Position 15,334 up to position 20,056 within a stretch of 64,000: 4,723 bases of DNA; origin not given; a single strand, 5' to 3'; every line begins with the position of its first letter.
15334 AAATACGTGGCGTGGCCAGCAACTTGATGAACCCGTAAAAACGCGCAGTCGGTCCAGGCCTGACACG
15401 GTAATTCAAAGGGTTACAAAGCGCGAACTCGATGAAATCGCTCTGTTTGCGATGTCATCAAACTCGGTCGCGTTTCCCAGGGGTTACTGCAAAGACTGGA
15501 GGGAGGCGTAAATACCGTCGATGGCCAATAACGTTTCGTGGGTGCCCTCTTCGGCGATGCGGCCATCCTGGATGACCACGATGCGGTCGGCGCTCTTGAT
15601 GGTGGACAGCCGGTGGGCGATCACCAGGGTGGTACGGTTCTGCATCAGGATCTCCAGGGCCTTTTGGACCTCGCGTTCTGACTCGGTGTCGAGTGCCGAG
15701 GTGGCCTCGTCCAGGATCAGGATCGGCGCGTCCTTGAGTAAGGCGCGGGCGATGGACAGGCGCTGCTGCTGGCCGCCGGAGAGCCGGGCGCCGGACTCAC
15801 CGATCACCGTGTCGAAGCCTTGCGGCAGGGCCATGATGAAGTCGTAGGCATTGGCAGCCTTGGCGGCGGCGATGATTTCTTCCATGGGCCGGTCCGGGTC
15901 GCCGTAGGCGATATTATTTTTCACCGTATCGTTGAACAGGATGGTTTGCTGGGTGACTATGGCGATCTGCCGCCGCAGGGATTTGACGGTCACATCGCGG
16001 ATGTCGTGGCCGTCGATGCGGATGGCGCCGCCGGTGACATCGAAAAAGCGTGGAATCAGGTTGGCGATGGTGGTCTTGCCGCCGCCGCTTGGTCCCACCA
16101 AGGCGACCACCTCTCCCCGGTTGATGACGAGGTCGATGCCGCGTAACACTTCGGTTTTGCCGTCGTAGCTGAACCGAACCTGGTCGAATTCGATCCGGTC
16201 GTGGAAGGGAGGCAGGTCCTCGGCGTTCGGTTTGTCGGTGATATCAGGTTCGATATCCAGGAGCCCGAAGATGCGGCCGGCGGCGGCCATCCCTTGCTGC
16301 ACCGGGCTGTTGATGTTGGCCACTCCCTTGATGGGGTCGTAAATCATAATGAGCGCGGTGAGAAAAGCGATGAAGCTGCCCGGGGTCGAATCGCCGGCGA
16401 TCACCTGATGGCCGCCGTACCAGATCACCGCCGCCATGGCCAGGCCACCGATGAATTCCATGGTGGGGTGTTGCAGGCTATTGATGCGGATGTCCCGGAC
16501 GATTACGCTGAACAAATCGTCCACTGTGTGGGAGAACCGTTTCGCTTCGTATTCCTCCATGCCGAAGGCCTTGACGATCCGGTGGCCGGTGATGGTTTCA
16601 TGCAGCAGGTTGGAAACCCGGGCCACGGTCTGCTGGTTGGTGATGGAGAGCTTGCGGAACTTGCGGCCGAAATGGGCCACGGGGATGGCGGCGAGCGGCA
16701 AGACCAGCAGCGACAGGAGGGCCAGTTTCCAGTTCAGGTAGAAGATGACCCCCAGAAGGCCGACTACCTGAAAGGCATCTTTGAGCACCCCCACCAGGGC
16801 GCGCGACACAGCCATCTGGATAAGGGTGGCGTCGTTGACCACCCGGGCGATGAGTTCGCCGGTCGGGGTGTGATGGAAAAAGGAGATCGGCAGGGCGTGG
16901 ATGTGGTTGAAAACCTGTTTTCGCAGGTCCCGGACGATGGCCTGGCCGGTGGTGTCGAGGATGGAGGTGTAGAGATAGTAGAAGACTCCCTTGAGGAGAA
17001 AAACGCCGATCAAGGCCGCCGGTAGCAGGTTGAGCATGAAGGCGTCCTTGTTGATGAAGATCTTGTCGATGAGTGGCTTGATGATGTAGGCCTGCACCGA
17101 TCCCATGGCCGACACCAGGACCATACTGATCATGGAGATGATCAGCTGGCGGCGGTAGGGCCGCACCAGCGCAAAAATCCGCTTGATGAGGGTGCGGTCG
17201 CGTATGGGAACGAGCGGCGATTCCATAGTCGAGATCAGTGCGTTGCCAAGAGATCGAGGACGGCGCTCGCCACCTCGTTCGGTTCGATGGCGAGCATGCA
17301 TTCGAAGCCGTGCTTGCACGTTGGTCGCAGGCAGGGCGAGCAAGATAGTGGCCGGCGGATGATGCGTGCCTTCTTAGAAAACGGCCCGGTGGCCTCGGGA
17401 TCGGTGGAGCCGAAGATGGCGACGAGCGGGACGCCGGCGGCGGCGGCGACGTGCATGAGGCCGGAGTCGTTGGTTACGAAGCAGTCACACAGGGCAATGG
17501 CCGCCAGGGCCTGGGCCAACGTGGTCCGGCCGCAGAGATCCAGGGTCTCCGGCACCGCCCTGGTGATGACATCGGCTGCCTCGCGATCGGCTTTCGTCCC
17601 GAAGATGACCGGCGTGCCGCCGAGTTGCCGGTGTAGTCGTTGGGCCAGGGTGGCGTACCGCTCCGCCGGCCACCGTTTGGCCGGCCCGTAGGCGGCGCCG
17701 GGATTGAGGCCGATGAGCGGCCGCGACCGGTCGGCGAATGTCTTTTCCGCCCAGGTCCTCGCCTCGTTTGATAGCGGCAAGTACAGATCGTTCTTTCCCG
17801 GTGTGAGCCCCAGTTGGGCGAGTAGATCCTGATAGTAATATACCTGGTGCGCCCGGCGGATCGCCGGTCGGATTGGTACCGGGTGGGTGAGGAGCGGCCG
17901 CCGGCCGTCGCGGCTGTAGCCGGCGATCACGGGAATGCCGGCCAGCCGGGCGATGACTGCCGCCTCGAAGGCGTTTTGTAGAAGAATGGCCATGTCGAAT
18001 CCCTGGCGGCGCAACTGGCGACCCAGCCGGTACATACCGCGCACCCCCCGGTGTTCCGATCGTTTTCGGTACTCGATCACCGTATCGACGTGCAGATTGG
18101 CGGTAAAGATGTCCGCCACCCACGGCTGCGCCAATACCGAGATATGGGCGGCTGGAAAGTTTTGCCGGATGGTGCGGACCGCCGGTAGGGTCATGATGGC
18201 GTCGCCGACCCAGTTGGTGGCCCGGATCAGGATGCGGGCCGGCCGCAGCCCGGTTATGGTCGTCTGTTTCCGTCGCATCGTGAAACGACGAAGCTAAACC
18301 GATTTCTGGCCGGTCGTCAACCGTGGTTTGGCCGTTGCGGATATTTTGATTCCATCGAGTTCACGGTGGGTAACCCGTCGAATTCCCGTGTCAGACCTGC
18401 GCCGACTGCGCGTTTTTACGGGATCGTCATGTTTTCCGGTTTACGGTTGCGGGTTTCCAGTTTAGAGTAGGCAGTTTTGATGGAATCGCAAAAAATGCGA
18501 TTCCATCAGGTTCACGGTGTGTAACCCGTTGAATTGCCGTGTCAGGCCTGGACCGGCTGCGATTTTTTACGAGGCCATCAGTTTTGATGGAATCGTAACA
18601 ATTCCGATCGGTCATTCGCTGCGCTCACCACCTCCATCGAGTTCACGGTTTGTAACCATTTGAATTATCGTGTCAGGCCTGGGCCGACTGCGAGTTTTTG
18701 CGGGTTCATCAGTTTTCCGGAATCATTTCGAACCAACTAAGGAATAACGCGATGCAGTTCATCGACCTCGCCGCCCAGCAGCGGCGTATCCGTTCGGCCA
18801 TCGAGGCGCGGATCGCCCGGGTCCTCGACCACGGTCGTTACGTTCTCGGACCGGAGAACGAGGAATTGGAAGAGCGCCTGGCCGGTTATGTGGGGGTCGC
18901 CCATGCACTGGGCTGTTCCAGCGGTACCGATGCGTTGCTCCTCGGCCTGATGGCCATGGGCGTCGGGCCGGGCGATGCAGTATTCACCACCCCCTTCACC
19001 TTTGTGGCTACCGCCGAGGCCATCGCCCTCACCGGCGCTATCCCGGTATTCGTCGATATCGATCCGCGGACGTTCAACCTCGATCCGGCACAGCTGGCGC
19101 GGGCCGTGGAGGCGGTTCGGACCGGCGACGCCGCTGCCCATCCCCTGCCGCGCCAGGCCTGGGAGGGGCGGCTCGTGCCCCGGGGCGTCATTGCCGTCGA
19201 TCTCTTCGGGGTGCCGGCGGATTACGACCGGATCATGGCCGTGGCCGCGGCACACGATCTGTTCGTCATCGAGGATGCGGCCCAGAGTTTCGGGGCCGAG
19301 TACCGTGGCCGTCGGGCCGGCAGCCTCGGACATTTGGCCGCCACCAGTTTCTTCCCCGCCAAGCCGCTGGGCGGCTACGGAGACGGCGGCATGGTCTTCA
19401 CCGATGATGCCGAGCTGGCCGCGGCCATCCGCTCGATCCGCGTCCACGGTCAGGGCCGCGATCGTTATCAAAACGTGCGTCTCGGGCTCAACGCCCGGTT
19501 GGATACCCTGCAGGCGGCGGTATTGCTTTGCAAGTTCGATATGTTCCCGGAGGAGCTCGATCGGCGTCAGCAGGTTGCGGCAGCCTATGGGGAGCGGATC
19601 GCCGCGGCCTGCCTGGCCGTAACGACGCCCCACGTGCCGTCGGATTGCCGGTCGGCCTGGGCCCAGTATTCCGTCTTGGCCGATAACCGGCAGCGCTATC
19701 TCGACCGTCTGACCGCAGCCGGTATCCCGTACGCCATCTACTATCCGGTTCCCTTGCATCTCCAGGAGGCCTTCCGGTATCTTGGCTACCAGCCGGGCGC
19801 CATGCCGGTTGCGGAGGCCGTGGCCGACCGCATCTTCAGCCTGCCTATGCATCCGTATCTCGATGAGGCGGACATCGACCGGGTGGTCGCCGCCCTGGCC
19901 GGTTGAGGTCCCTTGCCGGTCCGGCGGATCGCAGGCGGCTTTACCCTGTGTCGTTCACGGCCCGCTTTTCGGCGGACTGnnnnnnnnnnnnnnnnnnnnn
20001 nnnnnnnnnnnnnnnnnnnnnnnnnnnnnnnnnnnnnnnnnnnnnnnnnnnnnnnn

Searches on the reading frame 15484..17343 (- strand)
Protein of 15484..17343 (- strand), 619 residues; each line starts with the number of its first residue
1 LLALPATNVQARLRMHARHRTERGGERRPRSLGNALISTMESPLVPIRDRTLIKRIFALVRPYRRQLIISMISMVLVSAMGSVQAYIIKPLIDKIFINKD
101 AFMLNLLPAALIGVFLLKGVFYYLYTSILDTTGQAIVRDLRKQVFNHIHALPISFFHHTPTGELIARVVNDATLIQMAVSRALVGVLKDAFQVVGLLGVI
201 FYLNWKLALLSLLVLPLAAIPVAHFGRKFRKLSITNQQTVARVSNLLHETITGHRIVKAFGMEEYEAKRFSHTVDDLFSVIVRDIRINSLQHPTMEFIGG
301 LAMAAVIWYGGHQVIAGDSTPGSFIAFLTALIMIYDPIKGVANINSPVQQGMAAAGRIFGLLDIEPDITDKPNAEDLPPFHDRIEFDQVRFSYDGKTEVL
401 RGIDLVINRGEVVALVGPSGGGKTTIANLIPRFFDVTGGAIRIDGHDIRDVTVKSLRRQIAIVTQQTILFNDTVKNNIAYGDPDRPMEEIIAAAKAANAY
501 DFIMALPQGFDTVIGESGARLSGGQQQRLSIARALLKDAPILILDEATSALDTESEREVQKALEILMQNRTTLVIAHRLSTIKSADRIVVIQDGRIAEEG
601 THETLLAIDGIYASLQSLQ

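Call 12: search_protein_families(library=pfam, proteins=[window:15484-17343:-], max_evalue=0.01)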
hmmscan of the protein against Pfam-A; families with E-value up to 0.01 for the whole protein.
window:15484-17343:- (619 aa): 8 families
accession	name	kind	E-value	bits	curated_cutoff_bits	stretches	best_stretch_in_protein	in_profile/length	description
PF00664.28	ABC_membrane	-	2.9e-62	211.3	28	1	67-334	1-270/274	ABC transporter transmembrane region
PF00005.33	ABC_tran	-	1e-32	114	25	1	400-549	1-137/137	ABC transporter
PF02463.25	SMC_N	-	9.8e-09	35.4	40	1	441-592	111-212/220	RecF/RecN/SMC N terminal domain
PF00004.35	AAA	-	6.7e-05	23.8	21.2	0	414-469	2-61/131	ATPase family associated with various cellular activities (AAA)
PF00270.35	DEAD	-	0.00026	21.2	26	1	408-573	12-154/167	DEAD/DEAH box helicase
PF09818.15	ABC_ATPase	-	0.00061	19.3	23.2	1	496-551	134-188/283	P-loop domain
PF13401.12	AAA_22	-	0.0014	19.4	27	1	411-566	6-104/130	AAA domain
PF13479.12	AAA_24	-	0.0025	18.1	27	1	412-504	4-59/195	AAA domain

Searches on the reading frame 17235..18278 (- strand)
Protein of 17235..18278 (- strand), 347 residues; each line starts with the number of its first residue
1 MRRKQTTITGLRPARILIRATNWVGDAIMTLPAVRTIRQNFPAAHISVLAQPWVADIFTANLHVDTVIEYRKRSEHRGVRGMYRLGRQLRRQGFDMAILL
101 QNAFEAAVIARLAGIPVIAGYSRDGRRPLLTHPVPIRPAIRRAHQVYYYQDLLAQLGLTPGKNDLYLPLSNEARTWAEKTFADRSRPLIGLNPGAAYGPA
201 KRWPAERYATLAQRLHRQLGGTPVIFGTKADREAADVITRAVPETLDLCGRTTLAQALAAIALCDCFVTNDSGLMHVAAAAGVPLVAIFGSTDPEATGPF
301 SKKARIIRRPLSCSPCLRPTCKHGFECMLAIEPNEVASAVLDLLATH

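Call 12: search_protein_families(library=pfam, proteins=[window:17235-18278:-], max_evalue=0.01)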
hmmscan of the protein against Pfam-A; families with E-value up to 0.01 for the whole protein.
window:17235-18278:- (347 aa): 2 families
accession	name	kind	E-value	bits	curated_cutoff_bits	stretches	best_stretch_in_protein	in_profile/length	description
PF01075.23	Glyco_transf_9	-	5.5e-55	186.8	22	1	82-322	1-242/247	Glycosyltransferase family 9 (heptosyltransferase)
PF14595.12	Thioredoxin_9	-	0.0089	16.4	25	0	12-49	41-78/129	Thioredoxin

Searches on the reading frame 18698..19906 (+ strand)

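Call 12: search_protein_families(library=pfam, proteins=[window:18698-19906:+], max_evalue=0.01)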
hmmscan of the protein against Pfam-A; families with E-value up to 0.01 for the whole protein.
window:18698-19906:+ (402 aa): 3 families
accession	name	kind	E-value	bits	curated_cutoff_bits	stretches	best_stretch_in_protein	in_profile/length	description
PF01041.23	DegT_DnrJ_EryC1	-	1.4e-105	353.9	19.8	1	31-400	3-359/360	DegT/DnrJ/EryC1/StrS aminotransferase family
PF00155.27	Aminotran_1_2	-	4.3e-07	29.9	19.7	1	30-142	18-142/361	Aminotransferase class I and II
PF01212.27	Beta_elim_lyase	-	0.0014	18.4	27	1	36-139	16-120/288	Beta-eliminating lyase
